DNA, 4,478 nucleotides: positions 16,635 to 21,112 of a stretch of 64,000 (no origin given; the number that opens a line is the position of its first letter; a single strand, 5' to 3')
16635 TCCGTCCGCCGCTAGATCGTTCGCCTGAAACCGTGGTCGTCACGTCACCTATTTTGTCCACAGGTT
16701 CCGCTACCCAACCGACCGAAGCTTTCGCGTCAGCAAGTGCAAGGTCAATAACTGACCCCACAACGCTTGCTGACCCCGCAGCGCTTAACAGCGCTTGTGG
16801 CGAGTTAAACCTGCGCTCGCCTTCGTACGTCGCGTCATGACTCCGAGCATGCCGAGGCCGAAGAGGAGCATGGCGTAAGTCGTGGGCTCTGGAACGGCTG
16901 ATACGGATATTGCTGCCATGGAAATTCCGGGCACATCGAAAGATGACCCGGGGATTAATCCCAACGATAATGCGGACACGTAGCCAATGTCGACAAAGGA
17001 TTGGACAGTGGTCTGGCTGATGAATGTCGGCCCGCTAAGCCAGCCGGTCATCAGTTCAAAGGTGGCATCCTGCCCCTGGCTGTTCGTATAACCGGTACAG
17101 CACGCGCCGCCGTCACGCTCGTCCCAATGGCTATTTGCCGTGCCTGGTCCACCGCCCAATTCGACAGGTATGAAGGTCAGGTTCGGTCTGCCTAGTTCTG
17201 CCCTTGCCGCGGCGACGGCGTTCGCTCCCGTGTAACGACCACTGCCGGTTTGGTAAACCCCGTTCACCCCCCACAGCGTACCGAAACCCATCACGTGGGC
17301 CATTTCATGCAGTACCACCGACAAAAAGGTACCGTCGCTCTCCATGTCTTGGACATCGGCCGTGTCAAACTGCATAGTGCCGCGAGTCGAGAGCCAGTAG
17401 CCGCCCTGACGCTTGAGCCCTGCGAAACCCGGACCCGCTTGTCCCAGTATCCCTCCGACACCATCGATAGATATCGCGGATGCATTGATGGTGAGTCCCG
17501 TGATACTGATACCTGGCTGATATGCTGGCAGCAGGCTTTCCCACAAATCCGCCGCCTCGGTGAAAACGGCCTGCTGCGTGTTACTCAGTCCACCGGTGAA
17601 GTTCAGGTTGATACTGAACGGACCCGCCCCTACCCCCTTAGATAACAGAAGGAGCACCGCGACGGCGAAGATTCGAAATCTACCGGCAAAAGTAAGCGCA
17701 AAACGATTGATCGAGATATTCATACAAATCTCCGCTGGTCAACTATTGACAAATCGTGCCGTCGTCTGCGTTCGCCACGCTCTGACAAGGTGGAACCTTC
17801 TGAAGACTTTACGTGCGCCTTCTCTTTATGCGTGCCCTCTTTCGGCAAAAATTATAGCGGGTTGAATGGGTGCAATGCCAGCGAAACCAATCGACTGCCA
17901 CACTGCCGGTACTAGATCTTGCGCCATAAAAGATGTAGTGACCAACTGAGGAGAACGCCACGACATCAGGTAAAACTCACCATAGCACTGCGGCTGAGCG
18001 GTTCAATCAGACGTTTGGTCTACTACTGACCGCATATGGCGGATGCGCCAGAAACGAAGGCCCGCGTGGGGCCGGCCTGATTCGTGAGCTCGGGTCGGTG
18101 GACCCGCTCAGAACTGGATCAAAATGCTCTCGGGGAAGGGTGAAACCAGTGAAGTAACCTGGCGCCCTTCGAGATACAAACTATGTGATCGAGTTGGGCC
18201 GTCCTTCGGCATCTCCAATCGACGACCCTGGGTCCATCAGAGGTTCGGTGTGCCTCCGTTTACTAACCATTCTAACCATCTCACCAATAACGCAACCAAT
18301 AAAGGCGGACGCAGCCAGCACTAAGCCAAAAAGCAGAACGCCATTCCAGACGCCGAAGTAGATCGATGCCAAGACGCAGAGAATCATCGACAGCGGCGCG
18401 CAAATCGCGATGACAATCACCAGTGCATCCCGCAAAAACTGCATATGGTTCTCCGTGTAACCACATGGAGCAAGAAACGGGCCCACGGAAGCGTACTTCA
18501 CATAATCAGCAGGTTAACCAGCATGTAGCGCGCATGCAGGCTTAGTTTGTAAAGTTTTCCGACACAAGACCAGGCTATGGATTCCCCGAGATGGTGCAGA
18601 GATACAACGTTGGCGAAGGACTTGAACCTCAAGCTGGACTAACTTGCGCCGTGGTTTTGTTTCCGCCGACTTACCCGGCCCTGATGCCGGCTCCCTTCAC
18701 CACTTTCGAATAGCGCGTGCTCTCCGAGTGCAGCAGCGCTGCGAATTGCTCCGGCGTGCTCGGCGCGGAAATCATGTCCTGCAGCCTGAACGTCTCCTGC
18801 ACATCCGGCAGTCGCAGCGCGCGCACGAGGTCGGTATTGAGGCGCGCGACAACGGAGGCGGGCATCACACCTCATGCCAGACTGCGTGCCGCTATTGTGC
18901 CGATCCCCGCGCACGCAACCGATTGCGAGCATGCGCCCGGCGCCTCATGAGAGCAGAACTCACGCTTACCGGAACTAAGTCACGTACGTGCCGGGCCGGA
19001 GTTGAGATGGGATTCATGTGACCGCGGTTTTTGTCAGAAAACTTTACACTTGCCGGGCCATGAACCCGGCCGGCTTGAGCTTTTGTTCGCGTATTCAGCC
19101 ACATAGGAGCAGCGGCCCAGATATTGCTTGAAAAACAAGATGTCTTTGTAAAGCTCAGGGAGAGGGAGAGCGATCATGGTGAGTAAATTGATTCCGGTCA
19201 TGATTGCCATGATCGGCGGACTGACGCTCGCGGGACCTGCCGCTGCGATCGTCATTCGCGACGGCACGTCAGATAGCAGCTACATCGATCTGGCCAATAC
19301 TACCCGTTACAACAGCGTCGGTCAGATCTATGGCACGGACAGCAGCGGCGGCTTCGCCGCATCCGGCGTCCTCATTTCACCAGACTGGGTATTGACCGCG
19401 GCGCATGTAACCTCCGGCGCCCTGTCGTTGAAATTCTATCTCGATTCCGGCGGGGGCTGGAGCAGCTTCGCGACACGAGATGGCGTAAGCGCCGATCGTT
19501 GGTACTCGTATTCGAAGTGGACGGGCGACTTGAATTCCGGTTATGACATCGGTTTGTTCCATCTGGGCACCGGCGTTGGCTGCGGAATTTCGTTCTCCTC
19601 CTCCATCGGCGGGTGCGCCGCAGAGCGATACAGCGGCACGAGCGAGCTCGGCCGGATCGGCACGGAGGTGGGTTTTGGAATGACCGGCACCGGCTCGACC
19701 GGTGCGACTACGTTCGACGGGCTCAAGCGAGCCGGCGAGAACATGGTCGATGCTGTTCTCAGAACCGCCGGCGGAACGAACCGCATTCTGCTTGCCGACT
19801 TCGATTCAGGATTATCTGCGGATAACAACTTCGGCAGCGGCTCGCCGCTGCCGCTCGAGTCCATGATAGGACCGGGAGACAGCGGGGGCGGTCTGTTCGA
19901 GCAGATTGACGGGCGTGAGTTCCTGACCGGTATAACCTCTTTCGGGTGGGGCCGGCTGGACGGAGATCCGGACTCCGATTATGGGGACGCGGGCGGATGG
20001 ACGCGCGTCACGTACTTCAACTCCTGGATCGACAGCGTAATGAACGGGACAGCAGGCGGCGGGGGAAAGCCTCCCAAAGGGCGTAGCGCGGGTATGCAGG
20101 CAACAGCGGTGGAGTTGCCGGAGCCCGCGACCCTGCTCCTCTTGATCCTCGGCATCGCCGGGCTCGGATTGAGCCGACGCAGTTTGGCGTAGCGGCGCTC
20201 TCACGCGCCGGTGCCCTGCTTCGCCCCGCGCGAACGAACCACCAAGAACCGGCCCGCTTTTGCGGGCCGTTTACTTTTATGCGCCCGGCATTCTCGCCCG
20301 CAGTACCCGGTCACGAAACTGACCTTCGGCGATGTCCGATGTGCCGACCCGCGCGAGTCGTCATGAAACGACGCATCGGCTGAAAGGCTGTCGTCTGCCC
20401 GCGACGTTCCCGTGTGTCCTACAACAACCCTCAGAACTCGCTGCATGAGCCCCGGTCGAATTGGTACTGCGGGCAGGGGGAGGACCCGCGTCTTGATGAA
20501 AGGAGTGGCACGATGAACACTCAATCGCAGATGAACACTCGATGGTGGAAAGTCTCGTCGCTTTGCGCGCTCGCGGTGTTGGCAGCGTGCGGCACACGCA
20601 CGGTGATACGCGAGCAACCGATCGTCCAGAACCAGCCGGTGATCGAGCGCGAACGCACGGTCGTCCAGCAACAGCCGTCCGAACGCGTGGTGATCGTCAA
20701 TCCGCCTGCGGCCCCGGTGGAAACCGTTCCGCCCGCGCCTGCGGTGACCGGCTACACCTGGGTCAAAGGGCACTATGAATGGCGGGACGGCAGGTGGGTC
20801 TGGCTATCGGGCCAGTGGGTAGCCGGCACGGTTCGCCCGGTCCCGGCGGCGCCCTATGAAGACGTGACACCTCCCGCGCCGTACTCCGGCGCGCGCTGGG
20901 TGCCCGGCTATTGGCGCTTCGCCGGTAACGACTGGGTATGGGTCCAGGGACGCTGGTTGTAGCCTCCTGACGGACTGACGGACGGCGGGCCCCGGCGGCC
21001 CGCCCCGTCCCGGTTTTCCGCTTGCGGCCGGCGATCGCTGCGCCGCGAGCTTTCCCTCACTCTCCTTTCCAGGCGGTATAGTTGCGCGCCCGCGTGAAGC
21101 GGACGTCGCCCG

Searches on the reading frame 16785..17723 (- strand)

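Call 73: search_protein_families(library=pfam, proteins=[window:16785-17723:-], max_evalue=0.00001)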
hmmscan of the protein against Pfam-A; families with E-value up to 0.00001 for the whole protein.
window:16785-17723:- (312 aa): 2 families
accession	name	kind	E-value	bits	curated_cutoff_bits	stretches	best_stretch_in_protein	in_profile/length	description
PF07589.16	PEP-CTERM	-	4.1e-09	36.6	20.7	1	276-299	1-23/24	PEP-CTERM motif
PF01457.22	Peptidase_M8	-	6.3e-08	32.2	21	1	115-204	198-296/529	Leishmanolysin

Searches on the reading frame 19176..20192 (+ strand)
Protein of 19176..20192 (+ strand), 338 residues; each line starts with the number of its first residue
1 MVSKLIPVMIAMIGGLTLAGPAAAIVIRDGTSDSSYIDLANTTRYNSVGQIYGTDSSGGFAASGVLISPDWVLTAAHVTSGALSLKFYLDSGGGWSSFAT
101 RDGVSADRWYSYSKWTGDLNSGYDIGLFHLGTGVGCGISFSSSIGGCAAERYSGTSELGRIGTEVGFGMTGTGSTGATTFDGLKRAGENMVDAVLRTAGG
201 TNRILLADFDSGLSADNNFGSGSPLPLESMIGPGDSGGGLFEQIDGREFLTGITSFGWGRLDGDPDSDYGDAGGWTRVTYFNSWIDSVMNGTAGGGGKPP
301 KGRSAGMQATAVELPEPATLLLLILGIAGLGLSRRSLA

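Call 73: search_protein_families(library=pfam, proteins=[window:19176-20192:+], max_evalue=0.00001)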
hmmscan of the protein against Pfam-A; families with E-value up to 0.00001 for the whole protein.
window:19176-20192:+ (338 aa): 1 family
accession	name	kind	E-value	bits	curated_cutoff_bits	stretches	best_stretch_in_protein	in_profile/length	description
PF00089.32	Trypsin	-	3e-13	50.5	20.6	1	57-285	22-220/220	Trypsin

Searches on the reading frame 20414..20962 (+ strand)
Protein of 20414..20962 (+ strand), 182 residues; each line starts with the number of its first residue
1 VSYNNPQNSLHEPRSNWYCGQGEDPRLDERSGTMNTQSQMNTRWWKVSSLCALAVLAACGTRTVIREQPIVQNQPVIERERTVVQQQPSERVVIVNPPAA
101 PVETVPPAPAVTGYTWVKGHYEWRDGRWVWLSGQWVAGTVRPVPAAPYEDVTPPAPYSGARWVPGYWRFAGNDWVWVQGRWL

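Call 73: search_protein_families(library=pfam, proteins=[window:20414-20962:+], max_evalue=0.00001)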
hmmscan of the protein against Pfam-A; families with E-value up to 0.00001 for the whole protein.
window:20414-20962:+ (182 aa): 1 family
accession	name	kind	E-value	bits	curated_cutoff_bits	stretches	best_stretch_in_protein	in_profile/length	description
PF12779.12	WXXGXW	-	1.6e-07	31.7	18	0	113-136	3-26/26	WXXGXW repeat (2 copies)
